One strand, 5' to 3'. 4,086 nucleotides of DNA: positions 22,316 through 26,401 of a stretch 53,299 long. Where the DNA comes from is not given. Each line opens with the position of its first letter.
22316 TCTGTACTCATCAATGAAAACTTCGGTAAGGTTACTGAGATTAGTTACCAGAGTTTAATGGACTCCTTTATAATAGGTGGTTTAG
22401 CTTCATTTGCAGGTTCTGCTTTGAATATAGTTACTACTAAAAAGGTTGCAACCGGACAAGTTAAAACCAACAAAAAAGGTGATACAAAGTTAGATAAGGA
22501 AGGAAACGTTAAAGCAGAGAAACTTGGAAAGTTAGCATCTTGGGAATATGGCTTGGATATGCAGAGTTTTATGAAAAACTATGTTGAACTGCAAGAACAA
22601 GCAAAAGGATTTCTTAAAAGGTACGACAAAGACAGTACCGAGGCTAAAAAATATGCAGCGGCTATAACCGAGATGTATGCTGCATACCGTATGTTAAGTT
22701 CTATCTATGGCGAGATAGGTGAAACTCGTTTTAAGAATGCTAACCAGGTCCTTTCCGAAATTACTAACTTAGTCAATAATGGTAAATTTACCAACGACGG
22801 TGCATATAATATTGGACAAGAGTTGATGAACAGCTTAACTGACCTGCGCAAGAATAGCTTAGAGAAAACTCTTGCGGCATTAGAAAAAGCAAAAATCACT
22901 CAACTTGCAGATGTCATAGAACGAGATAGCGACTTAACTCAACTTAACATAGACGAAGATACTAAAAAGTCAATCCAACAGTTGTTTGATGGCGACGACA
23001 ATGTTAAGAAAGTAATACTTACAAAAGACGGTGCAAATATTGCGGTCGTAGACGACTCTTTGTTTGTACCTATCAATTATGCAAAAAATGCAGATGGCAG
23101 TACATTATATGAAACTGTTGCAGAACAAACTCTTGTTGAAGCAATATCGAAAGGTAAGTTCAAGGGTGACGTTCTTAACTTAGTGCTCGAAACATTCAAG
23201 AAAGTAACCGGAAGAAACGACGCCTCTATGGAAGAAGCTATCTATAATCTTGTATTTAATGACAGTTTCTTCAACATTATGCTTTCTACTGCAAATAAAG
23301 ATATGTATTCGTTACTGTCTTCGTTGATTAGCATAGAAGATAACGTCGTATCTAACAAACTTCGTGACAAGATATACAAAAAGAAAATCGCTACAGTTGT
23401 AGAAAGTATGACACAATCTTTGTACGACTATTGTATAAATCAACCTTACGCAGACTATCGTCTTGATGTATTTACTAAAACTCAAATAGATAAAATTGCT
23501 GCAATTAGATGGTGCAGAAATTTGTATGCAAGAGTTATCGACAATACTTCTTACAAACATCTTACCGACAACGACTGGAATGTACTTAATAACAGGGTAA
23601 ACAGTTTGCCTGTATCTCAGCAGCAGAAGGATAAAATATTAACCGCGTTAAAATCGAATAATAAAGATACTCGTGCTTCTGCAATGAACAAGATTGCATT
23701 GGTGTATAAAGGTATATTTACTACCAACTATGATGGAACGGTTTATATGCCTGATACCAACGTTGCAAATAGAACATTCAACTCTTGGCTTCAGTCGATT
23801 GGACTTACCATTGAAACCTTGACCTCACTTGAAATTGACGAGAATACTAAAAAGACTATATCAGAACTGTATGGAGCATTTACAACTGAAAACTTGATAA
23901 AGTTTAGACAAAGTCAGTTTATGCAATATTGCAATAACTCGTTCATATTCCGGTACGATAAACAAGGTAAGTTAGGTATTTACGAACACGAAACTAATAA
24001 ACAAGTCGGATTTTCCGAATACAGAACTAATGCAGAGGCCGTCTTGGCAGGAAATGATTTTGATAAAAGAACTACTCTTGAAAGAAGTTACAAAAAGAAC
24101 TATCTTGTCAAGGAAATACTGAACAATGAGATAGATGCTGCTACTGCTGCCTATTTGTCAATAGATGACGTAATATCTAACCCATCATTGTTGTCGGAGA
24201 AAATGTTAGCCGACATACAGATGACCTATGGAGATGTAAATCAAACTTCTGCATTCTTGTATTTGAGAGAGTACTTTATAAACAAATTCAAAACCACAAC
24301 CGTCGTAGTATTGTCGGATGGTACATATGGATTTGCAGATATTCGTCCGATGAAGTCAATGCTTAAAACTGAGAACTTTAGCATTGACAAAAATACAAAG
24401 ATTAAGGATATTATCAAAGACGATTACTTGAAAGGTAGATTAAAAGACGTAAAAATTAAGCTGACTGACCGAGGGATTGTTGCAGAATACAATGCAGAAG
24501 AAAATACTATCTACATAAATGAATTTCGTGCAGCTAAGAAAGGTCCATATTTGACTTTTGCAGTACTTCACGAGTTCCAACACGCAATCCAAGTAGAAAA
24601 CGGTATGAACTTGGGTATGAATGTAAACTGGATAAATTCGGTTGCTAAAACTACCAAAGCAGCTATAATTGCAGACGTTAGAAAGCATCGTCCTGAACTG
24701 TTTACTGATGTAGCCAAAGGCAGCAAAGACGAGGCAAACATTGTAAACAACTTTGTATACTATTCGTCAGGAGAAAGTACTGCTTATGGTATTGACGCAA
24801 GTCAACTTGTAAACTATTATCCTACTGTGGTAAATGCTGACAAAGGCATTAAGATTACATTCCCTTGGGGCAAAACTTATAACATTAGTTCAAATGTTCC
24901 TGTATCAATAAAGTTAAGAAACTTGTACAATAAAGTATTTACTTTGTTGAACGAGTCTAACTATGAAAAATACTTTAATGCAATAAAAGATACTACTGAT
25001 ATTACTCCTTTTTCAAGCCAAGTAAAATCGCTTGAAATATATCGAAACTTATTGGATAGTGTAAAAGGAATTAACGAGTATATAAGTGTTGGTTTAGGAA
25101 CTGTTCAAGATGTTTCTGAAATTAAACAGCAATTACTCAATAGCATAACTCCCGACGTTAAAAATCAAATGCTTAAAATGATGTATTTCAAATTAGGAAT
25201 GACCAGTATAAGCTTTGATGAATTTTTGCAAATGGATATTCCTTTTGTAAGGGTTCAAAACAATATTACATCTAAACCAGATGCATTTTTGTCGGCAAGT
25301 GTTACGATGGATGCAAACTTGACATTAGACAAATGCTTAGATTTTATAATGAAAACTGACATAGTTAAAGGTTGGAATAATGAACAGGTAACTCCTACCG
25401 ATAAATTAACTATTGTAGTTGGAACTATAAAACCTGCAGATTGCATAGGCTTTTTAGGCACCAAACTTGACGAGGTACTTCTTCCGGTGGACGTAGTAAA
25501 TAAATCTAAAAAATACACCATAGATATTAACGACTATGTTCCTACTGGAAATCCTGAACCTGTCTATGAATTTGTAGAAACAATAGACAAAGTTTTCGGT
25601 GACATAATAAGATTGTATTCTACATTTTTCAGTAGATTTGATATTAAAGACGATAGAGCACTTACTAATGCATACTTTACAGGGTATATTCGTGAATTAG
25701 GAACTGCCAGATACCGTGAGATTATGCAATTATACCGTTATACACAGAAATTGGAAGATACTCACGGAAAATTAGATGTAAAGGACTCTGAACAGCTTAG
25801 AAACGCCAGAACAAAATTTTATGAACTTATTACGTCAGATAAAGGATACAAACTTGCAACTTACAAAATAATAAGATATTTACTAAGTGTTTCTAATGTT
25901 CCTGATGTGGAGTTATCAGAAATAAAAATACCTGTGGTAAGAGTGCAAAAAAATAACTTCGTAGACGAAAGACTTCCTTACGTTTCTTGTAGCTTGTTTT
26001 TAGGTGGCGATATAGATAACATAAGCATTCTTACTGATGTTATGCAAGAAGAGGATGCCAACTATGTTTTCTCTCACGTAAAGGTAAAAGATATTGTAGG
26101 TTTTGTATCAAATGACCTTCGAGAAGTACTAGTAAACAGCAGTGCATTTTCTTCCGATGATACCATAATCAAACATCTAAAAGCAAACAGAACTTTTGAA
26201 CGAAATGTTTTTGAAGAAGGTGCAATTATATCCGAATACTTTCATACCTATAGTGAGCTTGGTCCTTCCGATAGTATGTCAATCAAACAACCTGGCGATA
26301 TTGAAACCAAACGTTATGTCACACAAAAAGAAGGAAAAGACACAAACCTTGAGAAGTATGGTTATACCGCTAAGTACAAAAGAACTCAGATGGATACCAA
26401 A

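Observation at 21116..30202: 3028-aa virion-arm ORF (17% of the genome) with only one recognisable catalytic signature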

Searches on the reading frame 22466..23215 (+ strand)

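Call 22: search_protein_families(library=pfam, proteins=[window:22466-23215:+], max_evalue=10)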
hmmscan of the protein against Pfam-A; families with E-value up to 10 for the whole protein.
window:22466-23215:+ (250 aa): 0 families

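Call 53: search_protein_families(library=ncbifam, proteins=[window:22466-23215:+], max_evalue=1)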
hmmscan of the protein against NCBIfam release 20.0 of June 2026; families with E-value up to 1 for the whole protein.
window:22466-23215:+ (250 aa): 3 families
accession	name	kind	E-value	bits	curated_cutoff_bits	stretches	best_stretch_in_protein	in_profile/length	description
TIGR01590.1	yir-bir-cir_Pla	paralog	0.0026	17.6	71.1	1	67-116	132-181/201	yir/bir/cir-family of variant antigens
TIGR01801.1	CM_A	equivalog_domain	0.041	14.1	106.35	0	93-143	52-101/102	chorismate mutase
NF038096.1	thylak_slr1796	equivalog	0.051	13.1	140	0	43-78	36-71/157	thylakoid membrane photosystem I accumulation factor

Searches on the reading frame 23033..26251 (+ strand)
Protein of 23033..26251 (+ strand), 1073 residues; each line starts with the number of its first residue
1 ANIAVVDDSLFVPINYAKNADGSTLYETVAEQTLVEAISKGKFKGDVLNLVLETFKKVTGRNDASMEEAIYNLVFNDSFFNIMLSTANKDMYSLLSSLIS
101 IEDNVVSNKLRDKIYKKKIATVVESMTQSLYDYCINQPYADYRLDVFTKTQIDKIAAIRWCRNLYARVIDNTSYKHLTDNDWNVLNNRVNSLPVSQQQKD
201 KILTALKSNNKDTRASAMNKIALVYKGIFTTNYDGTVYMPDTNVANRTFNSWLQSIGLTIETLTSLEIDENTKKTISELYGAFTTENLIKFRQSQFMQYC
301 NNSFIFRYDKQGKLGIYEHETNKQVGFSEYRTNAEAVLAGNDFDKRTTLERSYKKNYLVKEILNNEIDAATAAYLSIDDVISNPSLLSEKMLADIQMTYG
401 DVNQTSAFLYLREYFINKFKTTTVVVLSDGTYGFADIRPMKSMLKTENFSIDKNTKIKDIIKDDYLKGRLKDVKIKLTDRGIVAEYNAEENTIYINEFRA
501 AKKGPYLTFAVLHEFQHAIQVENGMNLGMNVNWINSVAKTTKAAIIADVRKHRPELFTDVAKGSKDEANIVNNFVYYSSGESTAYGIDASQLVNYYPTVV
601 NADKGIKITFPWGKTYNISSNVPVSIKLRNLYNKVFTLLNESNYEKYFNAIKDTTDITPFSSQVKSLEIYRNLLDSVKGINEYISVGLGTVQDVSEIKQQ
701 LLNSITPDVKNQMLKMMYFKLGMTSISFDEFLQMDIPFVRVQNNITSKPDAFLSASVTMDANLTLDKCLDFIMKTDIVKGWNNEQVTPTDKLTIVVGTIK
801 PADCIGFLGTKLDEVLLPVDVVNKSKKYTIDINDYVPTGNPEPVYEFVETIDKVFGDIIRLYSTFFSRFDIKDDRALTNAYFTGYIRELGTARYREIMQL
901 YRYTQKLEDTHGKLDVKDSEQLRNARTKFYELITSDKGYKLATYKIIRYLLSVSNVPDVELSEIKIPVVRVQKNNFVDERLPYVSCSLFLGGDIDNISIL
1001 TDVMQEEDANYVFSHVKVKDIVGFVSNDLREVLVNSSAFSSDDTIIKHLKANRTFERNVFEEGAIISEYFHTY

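Call 50: predict_structure(alignment_id=A4)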
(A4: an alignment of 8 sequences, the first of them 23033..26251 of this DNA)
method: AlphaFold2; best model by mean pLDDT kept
length: 1073 residues; sequences in the alignment: 8
mean_pLDDT: 45.5   pTM: 0.25
mean pLDDT of the five models: 45.5, 44.6, 44.4, 41.3, 39.5
residues with pLDDT >= 90: 0; 70-90: 68; 50-70: 326; < 50: 679
segments of 3 or more residues with pLDDT < 50: 1-27, 87-89, 102-122, 171-174, 223-264, 299-305, 308-315, 322-360, 368-378, 416-453, 455-546, 548-556, 569-702, 743-791, 807-815, 830-871, 889-891, 912-918, 950-1073
pLDDT, mean of each block of 10 residues (from residue 1): 36 40 48 64 60 67 75 62 52 54 47 44 53 57 59 57 59 55 68 73 77 64 42 28 29 38 55 69 65 53 46 47 39 31 32 34 55 45 70 72 61 50 31 33 34 47 39 36 44 47 41 40 30 36 45 47 54 32 24 28 33 31 28 28 30 30 31 33 26 37 54 58 59 63 41 32 41 35 33 59 56 48 60 33 28 44 46 50 53 55 57 45 56 56 53 43 42 41 38 35 38 42 36 32 31 27 27 25
secondary structure, 60 per line:
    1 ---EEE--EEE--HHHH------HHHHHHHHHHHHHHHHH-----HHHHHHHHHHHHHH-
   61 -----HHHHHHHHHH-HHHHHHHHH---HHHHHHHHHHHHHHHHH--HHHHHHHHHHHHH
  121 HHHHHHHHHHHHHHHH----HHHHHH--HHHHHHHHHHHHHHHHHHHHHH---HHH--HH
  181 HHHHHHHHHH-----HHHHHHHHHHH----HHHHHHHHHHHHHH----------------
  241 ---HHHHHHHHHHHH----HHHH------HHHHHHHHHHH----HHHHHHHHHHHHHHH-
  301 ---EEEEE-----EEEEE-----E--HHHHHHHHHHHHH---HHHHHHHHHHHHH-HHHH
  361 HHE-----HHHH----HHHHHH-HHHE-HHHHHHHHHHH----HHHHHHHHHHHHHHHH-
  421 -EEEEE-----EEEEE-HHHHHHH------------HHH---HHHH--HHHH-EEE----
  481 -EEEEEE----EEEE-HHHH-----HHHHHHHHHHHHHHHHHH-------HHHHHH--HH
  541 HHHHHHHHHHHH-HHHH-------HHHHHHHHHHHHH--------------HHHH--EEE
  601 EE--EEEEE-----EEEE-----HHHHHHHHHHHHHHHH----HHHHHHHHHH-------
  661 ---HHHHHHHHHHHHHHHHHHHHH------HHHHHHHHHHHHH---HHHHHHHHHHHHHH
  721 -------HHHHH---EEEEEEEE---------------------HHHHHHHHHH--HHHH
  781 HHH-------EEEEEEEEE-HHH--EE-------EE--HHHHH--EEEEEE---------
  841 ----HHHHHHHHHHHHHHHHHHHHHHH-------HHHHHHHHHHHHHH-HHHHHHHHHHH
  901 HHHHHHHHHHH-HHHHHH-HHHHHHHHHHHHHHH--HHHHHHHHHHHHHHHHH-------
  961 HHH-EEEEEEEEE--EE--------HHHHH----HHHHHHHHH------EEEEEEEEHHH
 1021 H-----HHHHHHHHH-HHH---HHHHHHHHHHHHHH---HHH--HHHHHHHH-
elements in order (helices of 4 or more, strands of 3 or more residues): E4-6 E9-11 H14-17 H24-40 H46-59 H66-75 H77-85 H89-105 H108-136 H141-146 H149-170 H179-190 H196-206 H211-224 H244-255 H260-263 H270-280 H285-299 E304-308 E314-318 H327-339 H343-355 H357-362 H369-372 H377-382 H389-399 H404-419 E422-426 E432-436 H438-444 H463-466 H469-472 E474-476 E482-487 E492-495 H497-500 H506-523 H531-536 H539-552 H554-557 H565-577 H592-595 E598-602 E605-609 E615-618 H624-639 H644-653 H664-684 H691-703 H707-720 H728-732 E736-743 H765-774 H777-783 E791-799 H819-823 E826-831 H845-867 H875-888 H890-911 H913-918 H920-934 H937-953 E965-973 H986-990 H995-1003 E1010-1017 H1018-1021 H1027-1035 H1043-1056 H1065-1072

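Call 54: search_protein_representatives(alignment_id=A4)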
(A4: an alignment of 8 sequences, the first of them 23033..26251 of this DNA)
Query: 8 sequences, 811 profile positions. Proteins with E-value up to 0.001 (for the whole library): 158; up to 1e-10: 141; up to 1e-30: 113. The best 150 are listed.
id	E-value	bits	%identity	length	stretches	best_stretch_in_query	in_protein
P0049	0.0e+00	1612.8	-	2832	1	1-811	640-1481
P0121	0.0e+00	1011.9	-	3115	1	2-804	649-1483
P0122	2.3e-280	949.2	-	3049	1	2-763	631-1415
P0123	1.0e-277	940.4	-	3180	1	2-804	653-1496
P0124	1.6e-258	877.0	-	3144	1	3-750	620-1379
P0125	5.8e-250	848.7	-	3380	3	7-703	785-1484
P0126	9.6e-238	808.2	-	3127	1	2-659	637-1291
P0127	9.3e-233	791.7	-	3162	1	3-801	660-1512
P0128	4.0e-214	730.1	-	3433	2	2-810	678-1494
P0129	2.0e-208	711.2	-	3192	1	2-719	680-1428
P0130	3.2e-208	710.6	-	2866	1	1-649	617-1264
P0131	2.4e-200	684.6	-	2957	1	2-805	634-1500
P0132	2.3e-158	545.7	-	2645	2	2-631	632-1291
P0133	1.8e-153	529.5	-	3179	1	2-800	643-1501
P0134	2.1e-146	506.1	-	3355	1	8-681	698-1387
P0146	2.1e-124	433.3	-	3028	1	9-744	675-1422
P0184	6.9e-74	266.2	-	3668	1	3-623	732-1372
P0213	3.8e-45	171.2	-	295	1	442-644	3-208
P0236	2.0e-28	115.9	-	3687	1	8-665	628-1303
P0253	2.2e-14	69.4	-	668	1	2-307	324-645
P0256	1.3e-12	63.6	-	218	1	352-438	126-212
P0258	1.8e-12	63.1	-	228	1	352-443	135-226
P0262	2.4e-10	56.0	-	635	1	370-627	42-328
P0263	7.4e-10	54.5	-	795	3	358-435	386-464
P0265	1.0e-08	50.7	-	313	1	366-584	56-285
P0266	1.3e-08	50.4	-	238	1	352-446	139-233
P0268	1.8e-08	49.9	-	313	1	505-625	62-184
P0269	1.6e-07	46.8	-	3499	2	358-615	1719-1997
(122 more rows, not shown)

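Call 58: fold_search(model_id=the predicted structure, library=pdb)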
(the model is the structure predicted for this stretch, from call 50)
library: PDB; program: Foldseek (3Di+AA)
matches with E <= 10: 70; with E <= 0.001: 0
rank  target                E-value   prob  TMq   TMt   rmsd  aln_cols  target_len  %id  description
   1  9l5r_B                1.7e+00  0.03  0.05  0.12  27.0       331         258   11  Cryo-EM structure of the thermophile spliceosome (state ILS) (released 2025-03-12)
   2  1t6s_A                2.4e+00  0.08  0.06  0.21  14.9       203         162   13  Crystal structure of a conserved hypothetical protein from Chlorobium tepidum (released 2004-12-07)
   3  9lk2_A                2.4e+00  0.04  0.07  0.08  19.6       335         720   11  monomeric ZYG11B-EloB-EloC + substrate peptide GYIND (released 2026-03-18)
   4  7z8v_C                2.6e+00  0.02  0.07  0.07  28.6       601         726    9  CAND1-SCF-SKP2 (SKP1deldel) CAND1 engaged SCF rocked (released 2023-04-19)
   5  2sic_I                3.1e+00  0.08  0.04  0.26  11.2       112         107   12  REFINED CRYSTAL STRUCTURE OF THE COMPLEX OF SUBTILISIN BPN' AND STREPTOMYCES SUBTILISIN INHIBITOR AT 1.8 ANGSTROMS RES (released 1993-04-15)
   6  9gdp_D                3.1e+00  0.05  0.03  0.03  19.3       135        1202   13  Cryo-EM structure of Vibrio cholerae RNA polymerase holoenzyme bound to an ompU promoter DNA fragment and 5-mer RNA (released 2025-12-17)
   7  8ffz_B                3.4e+00  0.02  0.04  0.05  29.4       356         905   10  TFIIIA-TFIIIC-Brf1-TBP complex bound to 5S rRNA gene (released 2023-06-21)
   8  4kis_C                3.6e+00  0.03  0.05  0.13  20.8       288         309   12  Crystal Structure of a LSR-DNA Complex (released 2013-07-10)
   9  7tve_G                3.6e+00  0.01  0.05  0.11  35.6       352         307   12  ATP and DNA bound SMC5/6 core complex (released 2022-06-22)
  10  9ir3_C                4.3e+00  0.60  0.04  0.59   2.6        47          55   13  Cryo-EM structure of Nipah virus L-P polymerase complex (released 2024-12-11)
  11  9gjt_B                4.6e+00  0.05  0.04  0.20  33.2       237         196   10  Structure of Nipah Virus RNA Polymerase Complex - Apo state (released 2025-03-05)
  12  2ix3_A                4.8e+00  0.02  0.06  0.06  19.2       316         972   12  Structure of yeast Elongation Factor 3 (released 2006-08-08)
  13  7r5k_T0               5.0e+00  0.02  0.05  0.06  22.6       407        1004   14  Human nuclear pore complex (constricted) (released 2022-06-22)
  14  7qcd_F                5.0e+00  0.02  0.04  0.12  28.8       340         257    9  CryoEM structure of the Smc5/6-holocomplex (composite structure) (released 2022-09-21)
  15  8xku_R                5.0e+00  0.02  0.04  0.13  25.8       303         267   10  Cryo-EM structure of the Ycf2-FtsHi motor complex from Arabidopsis in ATP-bound state (released 2024-09-11)
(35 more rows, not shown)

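Call 59: search_protein_families(library=pfam, alignment_id=A6, max_evalue=0.001)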
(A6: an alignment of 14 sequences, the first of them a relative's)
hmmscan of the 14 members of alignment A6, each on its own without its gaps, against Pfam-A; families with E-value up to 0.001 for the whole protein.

A. member 1, P0124 (3144 aa): 0 families

B. families by the number of members that match (of 14 scanned): 2 families
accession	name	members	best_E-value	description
PF18760.7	ART-PolyVal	1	1.6e-20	ADP-Ribosyltransferase in polyvalent proteins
PF20573.4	DUF6782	1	5.3e-06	Putative metallopeptidase family (DUF6782)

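Call 67: search_protein_families(library=phrogs, alignment_id=A6, max_evalue=0.001)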
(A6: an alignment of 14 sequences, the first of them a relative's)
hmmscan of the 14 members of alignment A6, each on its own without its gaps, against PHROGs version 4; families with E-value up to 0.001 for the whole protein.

A. member 1, P0124 (3144 aa): 0 families

B. families by the number of members that match (of 14 scanned): 1 family
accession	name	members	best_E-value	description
phrog_21376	-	1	7.6e-19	-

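Call 68: find_related_loci(query=A4, collection=genome_contigs, flank=10000)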
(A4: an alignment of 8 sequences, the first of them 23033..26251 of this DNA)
Query A4 (1073 aa) in genome_contigs; peptide patterns used: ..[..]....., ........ (x = any residue, [..] = any of these).
214 stretches matched a pattern; 1 encode a relative of the query (tblastn E <= 1e-3); 1 distinct loci.
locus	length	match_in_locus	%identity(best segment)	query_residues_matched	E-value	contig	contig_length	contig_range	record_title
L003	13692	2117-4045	76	1-636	0e+0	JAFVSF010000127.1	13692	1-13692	MAG: Clostridia bacterium isolate RGIG5347 Sheep_Colon-3__c456716, whole genome shotgun sequence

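Call 72: search_protein_families(library=pfam, proteins=[P0262, P0263, P0265, P0268, P0256, P0258, P0266, P0213, P0253], max_evalue=0.01)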
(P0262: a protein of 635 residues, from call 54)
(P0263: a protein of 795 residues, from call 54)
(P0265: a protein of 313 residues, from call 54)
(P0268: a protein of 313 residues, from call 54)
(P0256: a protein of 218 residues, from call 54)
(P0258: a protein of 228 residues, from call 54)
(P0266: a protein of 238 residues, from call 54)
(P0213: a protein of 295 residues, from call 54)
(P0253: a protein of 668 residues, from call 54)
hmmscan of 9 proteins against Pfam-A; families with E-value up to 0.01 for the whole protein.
P0262 (635 aa): 0 families

P0263 (795 aa): 0 families

P0265 (313 aa): 0 families

P0268 (313 aa): 1 family
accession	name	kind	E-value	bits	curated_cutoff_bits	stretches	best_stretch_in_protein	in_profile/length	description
PF04793.17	Herpes_BBRF1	-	0.0064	16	25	0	177-289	3-111/286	BRRF1-like protein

P0256 (218 aa): 0 families

P0258 (228 aa): 1 family
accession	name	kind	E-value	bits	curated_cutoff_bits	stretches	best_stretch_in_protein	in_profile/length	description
PF10613.14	Lig_chan-Glu_bd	-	0.0045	17.5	30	1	102-156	31-85/115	Ligated ion channel L-glutamate- and glycine-binding site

P0266 (238 aa): 0 families

P0213 (295 aa): 0 families

P0253 (668 aa): 0 families

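Call 79: find_encoding_contigs(protein=P0184, flank=10000, max_places=2)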
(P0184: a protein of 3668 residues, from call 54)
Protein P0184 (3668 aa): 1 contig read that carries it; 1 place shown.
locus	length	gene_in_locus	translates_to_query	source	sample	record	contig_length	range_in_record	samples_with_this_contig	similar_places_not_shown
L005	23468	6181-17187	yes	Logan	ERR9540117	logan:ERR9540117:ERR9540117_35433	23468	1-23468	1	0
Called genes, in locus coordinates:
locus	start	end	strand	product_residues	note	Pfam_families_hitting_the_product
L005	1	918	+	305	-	?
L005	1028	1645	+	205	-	-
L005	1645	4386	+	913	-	-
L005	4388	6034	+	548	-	-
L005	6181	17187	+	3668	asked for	PF18760:ART-PolyVal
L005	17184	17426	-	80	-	-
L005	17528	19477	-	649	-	-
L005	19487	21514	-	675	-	PF08706:D5_N, PF19263:DUF5906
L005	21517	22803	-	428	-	PF04851:ResIII (faint), PF00176:SNF2-rel_dom, PF00271:Helicase_C (faint)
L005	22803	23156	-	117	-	-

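Call 80: find_encoding_contigs(protein=P0269, flank=10000, max_places=2)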
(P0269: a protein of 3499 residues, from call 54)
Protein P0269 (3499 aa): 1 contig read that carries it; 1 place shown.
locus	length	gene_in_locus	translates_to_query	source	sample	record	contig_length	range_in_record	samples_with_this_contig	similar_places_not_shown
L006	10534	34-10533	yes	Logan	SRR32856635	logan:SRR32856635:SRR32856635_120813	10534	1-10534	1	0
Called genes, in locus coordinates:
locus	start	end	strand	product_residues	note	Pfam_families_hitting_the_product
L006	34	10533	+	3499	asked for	?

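Call 81: find_encoding_contigs(protein=P0236, flank=10000, max_places=2)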
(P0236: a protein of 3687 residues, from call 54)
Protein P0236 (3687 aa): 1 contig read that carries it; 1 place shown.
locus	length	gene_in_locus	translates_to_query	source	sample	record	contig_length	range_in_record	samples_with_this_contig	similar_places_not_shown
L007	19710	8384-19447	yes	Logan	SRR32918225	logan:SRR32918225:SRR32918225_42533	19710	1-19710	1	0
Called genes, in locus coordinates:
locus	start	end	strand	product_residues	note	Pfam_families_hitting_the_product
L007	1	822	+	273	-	?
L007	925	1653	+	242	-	-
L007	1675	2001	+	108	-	-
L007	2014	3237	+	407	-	-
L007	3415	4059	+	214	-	-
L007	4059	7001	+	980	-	-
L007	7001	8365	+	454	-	-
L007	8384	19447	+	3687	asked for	-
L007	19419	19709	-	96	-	?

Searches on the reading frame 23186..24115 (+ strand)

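Call 22: search_protein_families(library=pfam, proteins=[window:23186-24115:+], max_evalue=10)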
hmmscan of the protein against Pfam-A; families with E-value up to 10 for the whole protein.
window:23186-24115:+ (310 aa): 2 families
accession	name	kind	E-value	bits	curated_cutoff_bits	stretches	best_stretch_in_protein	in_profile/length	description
PF18284.7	DNA_meth_N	-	0.2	12.1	25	1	102-135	20-54/57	DNA methylase N-terminal domain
PF02893.26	GRAM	-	0.2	11.9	23.6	1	173-243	18-93/112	GRAM domain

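Call 53: search_protein_families(library=ncbifam, proteins=[window:23186-24115:+], max_evalue=1)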
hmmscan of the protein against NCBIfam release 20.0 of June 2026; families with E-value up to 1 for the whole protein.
window:23186-24115:+ (310 aa): 1 family
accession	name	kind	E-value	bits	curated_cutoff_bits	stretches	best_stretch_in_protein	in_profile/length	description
TIGR03252.1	TIGR03252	hypoth_equivalog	0.13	11.8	136.5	0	119-169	98-148/189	HhH-GPD-type base excision DNA repair protein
